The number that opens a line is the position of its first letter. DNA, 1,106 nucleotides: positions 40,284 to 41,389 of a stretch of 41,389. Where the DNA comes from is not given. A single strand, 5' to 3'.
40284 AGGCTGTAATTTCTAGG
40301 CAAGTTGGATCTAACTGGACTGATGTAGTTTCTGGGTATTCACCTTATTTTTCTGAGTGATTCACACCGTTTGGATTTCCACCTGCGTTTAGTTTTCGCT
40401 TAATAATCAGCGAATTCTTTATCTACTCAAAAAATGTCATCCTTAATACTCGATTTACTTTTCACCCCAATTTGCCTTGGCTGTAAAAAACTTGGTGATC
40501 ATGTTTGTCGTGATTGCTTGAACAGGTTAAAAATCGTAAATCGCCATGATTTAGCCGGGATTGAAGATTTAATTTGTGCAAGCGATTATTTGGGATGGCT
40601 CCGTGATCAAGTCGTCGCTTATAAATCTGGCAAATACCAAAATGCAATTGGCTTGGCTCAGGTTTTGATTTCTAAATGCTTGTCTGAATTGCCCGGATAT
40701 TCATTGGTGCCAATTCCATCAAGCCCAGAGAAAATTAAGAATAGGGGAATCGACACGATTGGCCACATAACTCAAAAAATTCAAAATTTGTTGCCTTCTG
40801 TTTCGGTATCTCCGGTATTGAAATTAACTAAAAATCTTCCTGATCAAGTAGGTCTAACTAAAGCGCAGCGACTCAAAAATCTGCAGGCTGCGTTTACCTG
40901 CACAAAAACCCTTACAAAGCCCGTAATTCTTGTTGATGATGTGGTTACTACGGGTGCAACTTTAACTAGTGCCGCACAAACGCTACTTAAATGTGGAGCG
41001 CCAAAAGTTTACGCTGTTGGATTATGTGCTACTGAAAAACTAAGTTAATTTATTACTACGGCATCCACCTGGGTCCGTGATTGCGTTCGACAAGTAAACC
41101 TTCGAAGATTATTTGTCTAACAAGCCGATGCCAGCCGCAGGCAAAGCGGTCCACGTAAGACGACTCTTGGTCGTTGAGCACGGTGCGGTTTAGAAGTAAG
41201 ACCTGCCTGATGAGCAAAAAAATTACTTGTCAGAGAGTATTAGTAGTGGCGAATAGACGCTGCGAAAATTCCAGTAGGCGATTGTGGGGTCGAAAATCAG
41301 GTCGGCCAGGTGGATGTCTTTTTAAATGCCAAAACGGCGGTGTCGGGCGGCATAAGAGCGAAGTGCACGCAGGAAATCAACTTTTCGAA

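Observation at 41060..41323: About 260-nt G+C-enriched, end-paired structured RNA candidate right after comFC (raiA-motif RNA position)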

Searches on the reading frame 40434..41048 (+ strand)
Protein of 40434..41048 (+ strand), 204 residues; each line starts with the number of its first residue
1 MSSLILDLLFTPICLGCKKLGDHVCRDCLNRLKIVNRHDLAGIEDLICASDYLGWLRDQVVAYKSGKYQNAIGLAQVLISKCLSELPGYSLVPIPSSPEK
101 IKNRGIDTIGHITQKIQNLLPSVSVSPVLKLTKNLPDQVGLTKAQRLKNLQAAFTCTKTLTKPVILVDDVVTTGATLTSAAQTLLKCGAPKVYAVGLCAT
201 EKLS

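Call 8: search_protein_families(library=pfam, proteins=[window:40434-41048:+])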
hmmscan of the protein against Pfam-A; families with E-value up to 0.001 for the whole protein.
window:40434-41048:+ (204 aa): 2 families
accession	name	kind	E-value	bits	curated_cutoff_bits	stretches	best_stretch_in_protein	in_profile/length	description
PF00156.33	Pribosyltran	-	9e-06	25.5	26.3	1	161-198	87-124/158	Phosphoribosyl transferase domain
PF18912.6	DZR_2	-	0.00079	19.6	27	1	5-36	1-35/56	Double zinc ribbon domain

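Call 9: find_encoding_contigs(protein=window:40434-41048:+, flank=6000, max_places=6)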
Protein window:40434-41048:+ (204 aa): no gene with exactly this product is on record in the collection.

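Call 10: search_protein_families(library=ncbifam, proteins=[window:40434-41048:+])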
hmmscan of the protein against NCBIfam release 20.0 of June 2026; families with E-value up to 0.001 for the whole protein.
window:40434-41048:+ (204 aa): 14 families
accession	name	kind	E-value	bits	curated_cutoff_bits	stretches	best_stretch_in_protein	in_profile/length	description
TIGR00201.1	comF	subfamily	8.3e-21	74.8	233.55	1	14-198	1-189/190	ComF family protein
NF008616.0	PRK11595.1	equivalog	8.2e-15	54.9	304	1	46-200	64-226/227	DNA utilization protein GntX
NF005537.0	PRK07199.1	subfamily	9.2e-07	28.2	322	1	157-197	207-247/301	ribose-phosphate diphosphokinase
TIGR01251.1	ribP_PPkin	subfamily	1.1e-06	27.9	113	1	159-195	208-244/309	ribose-phosphate diphosphokinase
NF002320.0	PRK01259.1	subfamily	6.2e-06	25.8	297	1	161-195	214-248/316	ribose-phosphate diphosphokinase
NF002095.0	PRK00934.1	equivalog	1.8e-05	24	296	1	161-195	205-239/287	ribose-phosphate diphosphokinase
NF003549.0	PRK05205.1-5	equivalog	7.1e-05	22.3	138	1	101-192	40-130/182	bifunctional pyr operon transcriptional regulator/uracil phosphoribosyltransferase PyrR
NF003548.0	PRK05205.1-4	equivalog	7.7e-05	22.6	218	1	101-192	38-121/173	bifunctional pyr operon transcriptional regulator/uracil phosphoribosyltransferase PyrR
NF002686.0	PRK02458.1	equivalog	8.6e-05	22.1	506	1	158-196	215-253/323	ribose-phosphate diphosphokinase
NF005592.0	PRK07322.1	subfamily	9.6e-05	21.8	143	1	156-195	115-154/180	adenine phosphoribosyltransferase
NF002618.0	PRK02269.1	equivalog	0.0003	20.5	460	1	161-195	217-251/321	ribose-phosphate diphosphokinase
NF002758.0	PRK02812.1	equivalog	0.00033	19.9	518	1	161-199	230-265/330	ribose-phosphate pyrophosphokinase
NF004689.0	PRK06031.1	equivalog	0.00041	19.7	175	1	161-192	154-185/233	phosphoribosyltransferase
NF002620.0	PRK02277.1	subfamily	0.00088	19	115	0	157-194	137-174/201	orotate phosphoribosyltransferase-like protein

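Call 12: find_homologous_proteins(query=window:40434-41048:+, max_evalue=1e-10)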
Query window:40434-41048:+ (204 aa): 273 proteins with E <= 1e-10 among 1482 candidates; the best 120 are listed.
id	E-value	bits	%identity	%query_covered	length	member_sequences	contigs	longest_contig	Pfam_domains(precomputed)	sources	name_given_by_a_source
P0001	6.3e-125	433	97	100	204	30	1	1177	PF00156.34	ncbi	-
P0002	2.0e-92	327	75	97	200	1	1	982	PF00156.34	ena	-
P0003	6.8e-87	308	70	100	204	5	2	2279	PF00156.34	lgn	-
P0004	3.9e-64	234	54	100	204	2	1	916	PF00156.34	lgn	-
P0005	4.0e-56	208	50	100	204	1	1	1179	-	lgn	-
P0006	9.0e-55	204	47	100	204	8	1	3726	-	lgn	-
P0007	2.2e-54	202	48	100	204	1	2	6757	PF00156.34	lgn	-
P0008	3.8e-54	202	50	100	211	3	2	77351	PF00156.34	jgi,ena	jgi:ComF family protein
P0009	1.6e-53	200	48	100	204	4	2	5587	-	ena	-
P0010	4.0e-53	198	46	100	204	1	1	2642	-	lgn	-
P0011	1.7e-52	196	49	100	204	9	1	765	PF00156.34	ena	-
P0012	1.8e-52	196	46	97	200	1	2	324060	-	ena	-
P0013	1.9e-52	196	45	100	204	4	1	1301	PF00156.34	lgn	-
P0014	5.1e-37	146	39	98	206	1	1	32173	PF00156.34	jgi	jgi:ComF family protein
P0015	5.3e-35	139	38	98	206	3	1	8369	PF00156.34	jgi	jgi:ComF family protein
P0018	9.9e-22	96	37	96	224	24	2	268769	PF18912.7,PF14681.13,PF00156.34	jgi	jgi:ComF family protein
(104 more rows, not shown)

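Call 14: find_encoding_contigs(protein=P0001, flank=5000, max_places=4)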
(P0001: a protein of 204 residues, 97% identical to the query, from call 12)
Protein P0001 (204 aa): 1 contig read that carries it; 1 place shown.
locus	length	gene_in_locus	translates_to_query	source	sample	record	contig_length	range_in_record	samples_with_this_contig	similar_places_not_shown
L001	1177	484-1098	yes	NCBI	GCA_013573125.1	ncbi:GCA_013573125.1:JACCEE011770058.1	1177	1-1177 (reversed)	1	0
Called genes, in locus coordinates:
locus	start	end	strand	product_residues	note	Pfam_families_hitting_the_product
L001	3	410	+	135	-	?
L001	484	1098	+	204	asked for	PF00156:Pribosyltran (weak)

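Call 15: find_encoding_contigs(protein=P0008, flank=5000, max_places=3)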
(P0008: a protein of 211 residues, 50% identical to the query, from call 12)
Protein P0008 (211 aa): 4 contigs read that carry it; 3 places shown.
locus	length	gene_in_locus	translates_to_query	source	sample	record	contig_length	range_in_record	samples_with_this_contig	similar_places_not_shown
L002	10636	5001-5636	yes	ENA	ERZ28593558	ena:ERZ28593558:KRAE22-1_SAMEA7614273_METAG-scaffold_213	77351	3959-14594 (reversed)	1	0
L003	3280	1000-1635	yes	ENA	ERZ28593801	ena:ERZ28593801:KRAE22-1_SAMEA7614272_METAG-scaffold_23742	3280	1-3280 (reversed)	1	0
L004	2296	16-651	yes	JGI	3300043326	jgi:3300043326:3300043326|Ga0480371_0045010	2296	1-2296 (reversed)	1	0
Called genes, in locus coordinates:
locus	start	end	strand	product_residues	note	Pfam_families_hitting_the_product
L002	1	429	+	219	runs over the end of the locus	PF00512:HisKA (weak), PF02518:HATPase_c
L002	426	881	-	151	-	PF04138:GtrA_DPMS_TM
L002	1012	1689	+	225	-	PF00072:Response_reg, PF00486:Trans_reg_C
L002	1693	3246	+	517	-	PF00672:HAMP, PF00512:HisKA, PF02518:HATPase_c, PF13589:HATPase_c_3 (weak)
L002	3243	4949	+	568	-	PF25976:LpqB_N, PF10646:Germane, PF10647:Gmad1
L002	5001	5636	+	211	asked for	PF00156:Pribosyltran (weak)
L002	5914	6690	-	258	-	PF01255:Prenyltransf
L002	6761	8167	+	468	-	PF13638:PIN_4, PF02562:PhoH, PF13604:AAA_30 (weak)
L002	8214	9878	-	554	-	PF05681:Fumerase, PF05683:Fumerase_C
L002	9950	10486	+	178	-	PF14030:DUF4245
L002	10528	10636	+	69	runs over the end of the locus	PF02609:Exonuc_VII_S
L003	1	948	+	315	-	?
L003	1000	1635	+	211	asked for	PF00156:Pribosyltran (weak)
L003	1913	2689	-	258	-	PF01255:Prenyltransf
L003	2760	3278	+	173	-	?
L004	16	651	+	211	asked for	PF00156:Pribosyltran (weak)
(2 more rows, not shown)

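Call 16: find_encoding_contigs(protein=P0012, flank=5000, max_places=3)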
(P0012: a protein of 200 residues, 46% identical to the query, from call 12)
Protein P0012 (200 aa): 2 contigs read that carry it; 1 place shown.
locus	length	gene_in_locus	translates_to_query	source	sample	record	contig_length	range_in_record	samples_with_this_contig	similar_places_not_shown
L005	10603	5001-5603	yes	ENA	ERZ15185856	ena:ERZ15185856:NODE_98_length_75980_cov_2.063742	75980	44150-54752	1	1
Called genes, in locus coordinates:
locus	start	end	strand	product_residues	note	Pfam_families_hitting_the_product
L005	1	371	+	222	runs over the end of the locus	PF00512:HisKA (weak), PF02518:HATPase_c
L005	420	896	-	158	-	PF04138:GtrA_DPMS_TM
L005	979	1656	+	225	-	PF00072:Response_reg, PF00486:Trans_reg_C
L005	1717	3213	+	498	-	PF13589:HATPase_c_3 (faint), PF00672:HAMP, PF00512:HisKA, PF02518:HATPase_c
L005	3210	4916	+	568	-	PF25976:LpqB_N, PF10646:Germane, PF10647:Gmad1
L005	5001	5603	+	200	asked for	-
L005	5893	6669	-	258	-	PF01255:Prenyltransf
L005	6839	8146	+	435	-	PF13638:PIN_4, PF02562:PhoH, PF13604:AAA_30 (weak)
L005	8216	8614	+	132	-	PF06737:Transglycosylas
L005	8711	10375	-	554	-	PF05681:Fumerase, PF05683:Fumerase_C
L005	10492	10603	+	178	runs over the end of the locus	PF14030:DUF4245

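Call 17: find_encoding_contigs(protein=P0003, flank=5000, max_places=3)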
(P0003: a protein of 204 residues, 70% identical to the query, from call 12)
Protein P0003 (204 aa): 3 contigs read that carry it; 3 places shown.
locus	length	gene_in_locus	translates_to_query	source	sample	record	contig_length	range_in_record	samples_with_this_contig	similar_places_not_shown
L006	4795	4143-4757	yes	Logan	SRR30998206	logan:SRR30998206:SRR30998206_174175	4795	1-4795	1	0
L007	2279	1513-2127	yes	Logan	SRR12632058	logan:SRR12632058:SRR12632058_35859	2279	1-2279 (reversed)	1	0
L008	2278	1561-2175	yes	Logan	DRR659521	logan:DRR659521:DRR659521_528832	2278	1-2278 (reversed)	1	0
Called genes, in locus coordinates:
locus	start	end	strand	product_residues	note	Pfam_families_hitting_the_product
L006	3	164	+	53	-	?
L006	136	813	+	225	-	PF00072:Response_reg, PF00486:Trans_reg_C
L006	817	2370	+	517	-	PF00672:HAMP, PF00512:HisKA, PF02518:HATPase_c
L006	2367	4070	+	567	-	PF25976:LpqB_N, PF10646:Germane, PF10647:Gmad1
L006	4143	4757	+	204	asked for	PF00156:Pribosyltran (weak)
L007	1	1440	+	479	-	?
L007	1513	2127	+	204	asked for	PF00156:Pribosyltran (weak)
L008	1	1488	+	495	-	?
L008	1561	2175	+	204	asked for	PF00156:Pribosyltran (weak)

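Call 20: find_encoding_contigs(protein=P0007, flank=4000, max_places=2)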
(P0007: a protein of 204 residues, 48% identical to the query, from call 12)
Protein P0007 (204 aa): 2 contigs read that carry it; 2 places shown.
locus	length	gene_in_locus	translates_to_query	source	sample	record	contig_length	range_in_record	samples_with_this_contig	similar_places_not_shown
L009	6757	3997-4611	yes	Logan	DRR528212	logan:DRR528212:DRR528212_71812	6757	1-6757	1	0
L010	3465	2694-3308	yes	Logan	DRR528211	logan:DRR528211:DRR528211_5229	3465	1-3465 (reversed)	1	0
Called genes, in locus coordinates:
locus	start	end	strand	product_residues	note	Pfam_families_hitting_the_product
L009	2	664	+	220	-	?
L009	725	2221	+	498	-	PF13589:HATPase_c_3 (faint), PF00672:HAMP, PF00512:HisKA, PF02518:HATPase_c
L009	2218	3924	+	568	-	PF25976:LpqB_N, PF10646:Germane, PF10647:Gmad1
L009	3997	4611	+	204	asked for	PF00156:Pribosyltran (weak)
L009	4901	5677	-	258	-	PF01255:Prenyltransf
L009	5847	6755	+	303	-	?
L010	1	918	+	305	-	?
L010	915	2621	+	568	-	PF25976:LpqB_N, PF10646:Germane, PF10647:Gmad1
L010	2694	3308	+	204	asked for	PF00156:Pribosyltran (weak)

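Call 21: find_encoding_contigs(protein=P0009, flank=4000, max_places=2)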
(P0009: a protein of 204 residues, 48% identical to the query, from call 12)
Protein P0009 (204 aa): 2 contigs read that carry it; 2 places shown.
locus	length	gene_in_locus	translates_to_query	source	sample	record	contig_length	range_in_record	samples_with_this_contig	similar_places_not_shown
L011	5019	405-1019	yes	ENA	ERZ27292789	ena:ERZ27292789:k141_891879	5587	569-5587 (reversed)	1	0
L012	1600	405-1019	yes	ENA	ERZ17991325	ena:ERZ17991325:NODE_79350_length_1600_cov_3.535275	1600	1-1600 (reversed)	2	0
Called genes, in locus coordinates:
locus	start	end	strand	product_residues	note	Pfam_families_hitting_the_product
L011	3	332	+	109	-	?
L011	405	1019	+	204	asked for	-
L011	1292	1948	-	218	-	PF04299:FMN_bind_2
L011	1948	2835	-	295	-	PF01255:Prenyltransf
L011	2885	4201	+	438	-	PF13638:PIN_4, PF02562:PhoH, PF13604:AAA_30 (weak)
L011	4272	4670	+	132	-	PF06737:Transglycosylas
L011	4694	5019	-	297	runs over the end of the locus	?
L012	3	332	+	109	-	?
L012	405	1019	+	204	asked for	-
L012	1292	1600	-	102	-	?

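Call 22: find_encoding_contigs(protein=P0014, flank=4000, max_places=2)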
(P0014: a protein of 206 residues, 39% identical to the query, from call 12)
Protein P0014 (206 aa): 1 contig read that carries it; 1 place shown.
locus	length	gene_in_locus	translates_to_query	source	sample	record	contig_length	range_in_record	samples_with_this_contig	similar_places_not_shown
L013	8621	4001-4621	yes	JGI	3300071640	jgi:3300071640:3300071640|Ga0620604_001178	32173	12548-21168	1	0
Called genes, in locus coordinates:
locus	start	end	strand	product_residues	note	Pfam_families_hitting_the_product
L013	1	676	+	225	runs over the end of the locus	PF00072:Response_reg, PF00486:Trans_reg_C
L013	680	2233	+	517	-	PF00672:HAMP, PF00512:HisKA, PF02518:HATPase_c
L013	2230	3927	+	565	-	PF25976:LpqB_N, PF10646:Germane, PF10647:Gmad1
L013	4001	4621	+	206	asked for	PF00156:Pribosyltran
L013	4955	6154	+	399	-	PF07690:MFS_1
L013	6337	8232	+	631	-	PF03190:Thioredox_DsbH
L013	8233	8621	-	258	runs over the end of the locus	PF01255:Prenyltransf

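Call 23: find_encoding_contigs(protein=P0018, flank=4000, max_places=2)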
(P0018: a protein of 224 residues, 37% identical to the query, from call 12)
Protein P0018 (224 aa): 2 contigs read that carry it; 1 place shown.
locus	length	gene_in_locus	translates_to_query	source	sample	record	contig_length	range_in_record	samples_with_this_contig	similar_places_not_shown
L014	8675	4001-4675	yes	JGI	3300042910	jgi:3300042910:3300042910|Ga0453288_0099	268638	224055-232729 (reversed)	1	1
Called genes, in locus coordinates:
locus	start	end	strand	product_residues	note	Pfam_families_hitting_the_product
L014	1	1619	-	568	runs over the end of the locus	PF05157:MshEN, PF04851:ResIII (faint), PF00437:T2SSE, PF25199:nSTAND_NTPase5 (faint), PF13401:AAA_22 (faint)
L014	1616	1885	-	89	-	-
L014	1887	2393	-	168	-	PF04350:PilO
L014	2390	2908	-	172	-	-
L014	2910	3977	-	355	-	PF11104:PilM_2, PF14450:FtsA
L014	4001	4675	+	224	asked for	PF18912:DZR_2 (weak), PF00156:Pribosyltran, PF14681:UPRTase (weak)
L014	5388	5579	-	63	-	-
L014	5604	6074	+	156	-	-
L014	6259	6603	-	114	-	PF02033:RBFA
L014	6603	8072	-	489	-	PF00009:GTP_EFTU, PF00025:Arf, PF00071:Ras, PF01926:MMR_HSR1, PF08477:Roc (weak), PF09439:SRPRB (weak), PF22042:EF-G_D2, PF11987:IF-2, +1 more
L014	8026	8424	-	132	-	PF14584:DUF4446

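Call 66: search_protein_families(library=pfam, proteins=[L002:5914-6690:-], max_evalue=0.00001)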
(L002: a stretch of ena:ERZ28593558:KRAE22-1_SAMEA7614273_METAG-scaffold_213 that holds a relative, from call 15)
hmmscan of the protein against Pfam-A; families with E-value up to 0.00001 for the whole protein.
L002:5914-6690:- (258 aa): 1 family
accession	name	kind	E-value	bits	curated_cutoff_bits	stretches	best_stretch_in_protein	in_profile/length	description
PF01255.24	Prenyltransf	-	6.2e-72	242.1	27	1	36-257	1-219/219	Putative undecaprenyl diphosphate synthase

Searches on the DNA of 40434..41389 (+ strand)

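Call 24: search_rna_families(sources=[L001, L002, L003, L004, L005, L006, L007, L008, L009, L010, L011, L012, L013, L014], threshold=gathering)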
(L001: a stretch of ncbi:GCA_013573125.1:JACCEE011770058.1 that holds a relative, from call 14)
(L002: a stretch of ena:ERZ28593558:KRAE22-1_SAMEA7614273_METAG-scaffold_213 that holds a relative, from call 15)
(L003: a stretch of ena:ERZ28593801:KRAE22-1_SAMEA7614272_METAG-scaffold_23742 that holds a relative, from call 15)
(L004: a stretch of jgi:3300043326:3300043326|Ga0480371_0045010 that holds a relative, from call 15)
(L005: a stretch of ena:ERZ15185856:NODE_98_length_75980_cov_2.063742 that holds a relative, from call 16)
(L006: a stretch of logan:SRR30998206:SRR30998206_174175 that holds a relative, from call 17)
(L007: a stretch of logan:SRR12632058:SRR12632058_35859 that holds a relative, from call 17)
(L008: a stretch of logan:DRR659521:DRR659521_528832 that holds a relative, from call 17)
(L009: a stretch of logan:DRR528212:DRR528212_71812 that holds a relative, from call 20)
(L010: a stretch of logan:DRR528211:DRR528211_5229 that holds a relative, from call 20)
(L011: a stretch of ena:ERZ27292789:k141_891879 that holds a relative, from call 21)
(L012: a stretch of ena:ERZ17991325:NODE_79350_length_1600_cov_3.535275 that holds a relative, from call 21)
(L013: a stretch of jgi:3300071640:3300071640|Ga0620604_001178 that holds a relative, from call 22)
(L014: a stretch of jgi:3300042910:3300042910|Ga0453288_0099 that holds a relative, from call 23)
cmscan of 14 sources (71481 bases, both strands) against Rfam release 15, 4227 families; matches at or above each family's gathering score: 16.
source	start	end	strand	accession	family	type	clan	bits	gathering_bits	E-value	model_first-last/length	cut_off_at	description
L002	5652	5907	+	RF03072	raiA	Cis-reg; riboswitch;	-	156.5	101.3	4.2e-39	1-209/209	no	raiA RNA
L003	1651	1906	+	RF03072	raiA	Cis-reg; riboswitch;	-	156.5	101.3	4.2e-39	1-209/209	no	raiA RNA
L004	667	922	+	RF03072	raiA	Cis-reg; riboswitch;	-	156.5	101.3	4.2e-39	1-209/209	no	raiA RNA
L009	4627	4881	+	RF03072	raiA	Cis-reg; riboswitch;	-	150.1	101.3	2.6e-37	1-209/209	no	raiA RNA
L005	5619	5873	+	RF03072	raiA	Cis-reg; riboswitch;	-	149.1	101.3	4.9e-37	1-209/209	no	raiA RNA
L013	4636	4888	+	RF03072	raiA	Cis-reg; riboswitch;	-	147.3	101.3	1.5e-36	1-209/209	no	raiA RNA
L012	1035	1287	+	RF03072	raiA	Cis-reg; riboswitch;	-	145.8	101.3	4.1e-36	1-209/209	no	raiA RNA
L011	1035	1287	+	RF03072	raiA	Cis-reg; riboswitch;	-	145.6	101.3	4.8e-36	1-209/209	no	raiA RNA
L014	6170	6242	-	RF00005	tRNA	Gene; tRNA;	CL00001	72.6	29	6.6e-14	1-71/71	no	tRNA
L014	4886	4958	+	RF00005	tRNA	Gene; tRNA;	CL00001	70.8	29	2.1e-13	1-71/71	no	tRNA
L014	4960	5033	+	RF00005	tRNA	Gene; tRNA;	CL00001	65.5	29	6e-12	1-71/71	no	tRNA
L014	5302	5373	+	RF00005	tRNA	Gene; tRNA;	CL00001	63.6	29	2e-11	1-71/71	no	tRNA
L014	5222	5294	+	RF00005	tRNA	Gene; tRNA;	CL00001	62.7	29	3.6e-11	1-71/71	no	tRNA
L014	8429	8515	-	RF00005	tRNA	Gene; tRNA;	CL00001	58.3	29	5.9e-10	1-71/71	no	tRNA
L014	4791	4879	+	RF00005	tRNA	Gene; tRNA;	CL00001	57.4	29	1.1e-09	1-71/71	no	tRNA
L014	6080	6166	-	RF00005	tRNA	Gene; tRNA;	CL00001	53.7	29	1.1e-08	1-71/71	no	tRNA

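Call 68: search_rna_families(source=window, start=40900, end=41389, threshold=evalue, max_evalue=10)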
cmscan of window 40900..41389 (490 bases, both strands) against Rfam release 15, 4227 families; matches with E-value up to 10: 3.
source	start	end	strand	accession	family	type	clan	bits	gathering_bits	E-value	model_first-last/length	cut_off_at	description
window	41064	41314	+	RF03072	raiA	Cis-reg; riboswitch;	-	155.4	101.3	5.6e-41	1-209/209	no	raiA RNA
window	41204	41271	+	RF03020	RT-17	Gene; sRNA;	-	17.8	40.4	0.94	6-74/95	no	RT-17 RNA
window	41192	41230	-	RF00626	Gurken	Cis-reg;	-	17.3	90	1.6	1-69/69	no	Gurken localisation signal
